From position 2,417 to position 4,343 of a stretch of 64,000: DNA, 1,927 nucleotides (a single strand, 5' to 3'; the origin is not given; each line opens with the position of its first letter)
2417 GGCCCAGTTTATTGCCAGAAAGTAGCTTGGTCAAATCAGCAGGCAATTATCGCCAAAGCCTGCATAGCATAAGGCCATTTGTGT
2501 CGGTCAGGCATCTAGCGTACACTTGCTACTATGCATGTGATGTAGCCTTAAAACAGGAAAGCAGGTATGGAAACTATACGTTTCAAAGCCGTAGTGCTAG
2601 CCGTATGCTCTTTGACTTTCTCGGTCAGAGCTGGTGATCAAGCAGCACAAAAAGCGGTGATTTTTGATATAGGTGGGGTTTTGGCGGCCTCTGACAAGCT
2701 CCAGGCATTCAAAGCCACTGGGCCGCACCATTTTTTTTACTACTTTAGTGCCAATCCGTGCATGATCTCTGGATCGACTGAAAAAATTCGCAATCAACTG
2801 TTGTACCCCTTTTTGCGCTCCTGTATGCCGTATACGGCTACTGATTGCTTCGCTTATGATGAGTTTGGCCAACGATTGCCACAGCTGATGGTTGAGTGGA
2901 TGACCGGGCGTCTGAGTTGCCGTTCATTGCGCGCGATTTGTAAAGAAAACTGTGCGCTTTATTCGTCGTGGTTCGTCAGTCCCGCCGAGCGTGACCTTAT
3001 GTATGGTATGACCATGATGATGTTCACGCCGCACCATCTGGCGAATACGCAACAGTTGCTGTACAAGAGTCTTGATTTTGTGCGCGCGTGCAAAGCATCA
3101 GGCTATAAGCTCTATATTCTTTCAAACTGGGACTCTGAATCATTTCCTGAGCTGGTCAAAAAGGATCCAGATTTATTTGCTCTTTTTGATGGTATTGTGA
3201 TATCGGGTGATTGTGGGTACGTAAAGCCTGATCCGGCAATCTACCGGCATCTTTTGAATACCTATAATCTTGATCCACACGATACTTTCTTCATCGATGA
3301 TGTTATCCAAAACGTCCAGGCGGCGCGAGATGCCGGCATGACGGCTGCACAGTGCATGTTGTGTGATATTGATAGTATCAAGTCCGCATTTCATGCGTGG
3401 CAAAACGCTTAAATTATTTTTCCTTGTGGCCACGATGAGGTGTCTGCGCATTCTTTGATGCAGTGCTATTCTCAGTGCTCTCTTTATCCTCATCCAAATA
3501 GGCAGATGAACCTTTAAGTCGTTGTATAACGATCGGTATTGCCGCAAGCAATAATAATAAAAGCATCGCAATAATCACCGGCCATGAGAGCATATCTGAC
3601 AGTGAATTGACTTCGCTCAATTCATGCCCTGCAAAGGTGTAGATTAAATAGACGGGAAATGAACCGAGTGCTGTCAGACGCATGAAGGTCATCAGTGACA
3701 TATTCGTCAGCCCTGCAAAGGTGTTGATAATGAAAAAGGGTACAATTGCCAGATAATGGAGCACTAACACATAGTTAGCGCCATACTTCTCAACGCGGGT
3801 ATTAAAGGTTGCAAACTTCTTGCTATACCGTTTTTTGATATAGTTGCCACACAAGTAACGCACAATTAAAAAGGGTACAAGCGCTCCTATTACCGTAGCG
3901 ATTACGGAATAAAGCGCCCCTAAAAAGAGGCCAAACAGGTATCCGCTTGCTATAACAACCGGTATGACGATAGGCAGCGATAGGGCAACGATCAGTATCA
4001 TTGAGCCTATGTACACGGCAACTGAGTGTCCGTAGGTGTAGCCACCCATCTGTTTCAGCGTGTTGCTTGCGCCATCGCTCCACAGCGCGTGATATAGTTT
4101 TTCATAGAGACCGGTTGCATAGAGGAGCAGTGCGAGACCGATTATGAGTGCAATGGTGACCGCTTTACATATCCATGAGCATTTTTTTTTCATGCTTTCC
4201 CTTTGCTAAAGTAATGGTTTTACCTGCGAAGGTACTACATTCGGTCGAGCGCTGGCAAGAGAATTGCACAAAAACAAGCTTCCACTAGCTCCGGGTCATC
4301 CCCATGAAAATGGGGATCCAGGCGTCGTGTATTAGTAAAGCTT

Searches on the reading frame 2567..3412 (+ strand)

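Call 68: search_protein_families(library=pfam, proteins=[window:2567-3412:+], max_evalue=0.00001)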
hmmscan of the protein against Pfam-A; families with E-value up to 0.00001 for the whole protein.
window:2567-3412:+ (281 aa): 2 families
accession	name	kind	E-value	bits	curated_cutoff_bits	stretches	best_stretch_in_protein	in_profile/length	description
PF00702.32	Hydrolase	-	2.1e-16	61.3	26.4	1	29-257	2-191/191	haloacid dehalogenase-like hydrolase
PF13419.12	HAD_2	-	3.4e-11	44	23.8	1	169-261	85-176/178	Haloacid dehalogenase-like hydrolase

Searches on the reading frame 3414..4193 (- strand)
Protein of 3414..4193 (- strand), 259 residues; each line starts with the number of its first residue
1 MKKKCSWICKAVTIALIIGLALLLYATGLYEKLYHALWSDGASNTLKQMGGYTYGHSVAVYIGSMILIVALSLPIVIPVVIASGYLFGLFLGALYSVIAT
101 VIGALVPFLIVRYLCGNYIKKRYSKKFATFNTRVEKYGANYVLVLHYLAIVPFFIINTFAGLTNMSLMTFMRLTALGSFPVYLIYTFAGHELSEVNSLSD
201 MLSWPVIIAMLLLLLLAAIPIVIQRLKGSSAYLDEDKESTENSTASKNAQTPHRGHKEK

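Call 68: search_protein_families(library=pfam, proteins=[window:3414-4193:-], max_evalue=0.00001)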
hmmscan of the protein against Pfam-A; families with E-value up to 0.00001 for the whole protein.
window:3414-4193:- (259 aa): 1 family
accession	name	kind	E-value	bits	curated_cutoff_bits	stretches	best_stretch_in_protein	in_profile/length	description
PF09335.16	VTT_dom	-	1.2e-22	81.1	33.9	1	78-190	5-122/123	VTT domain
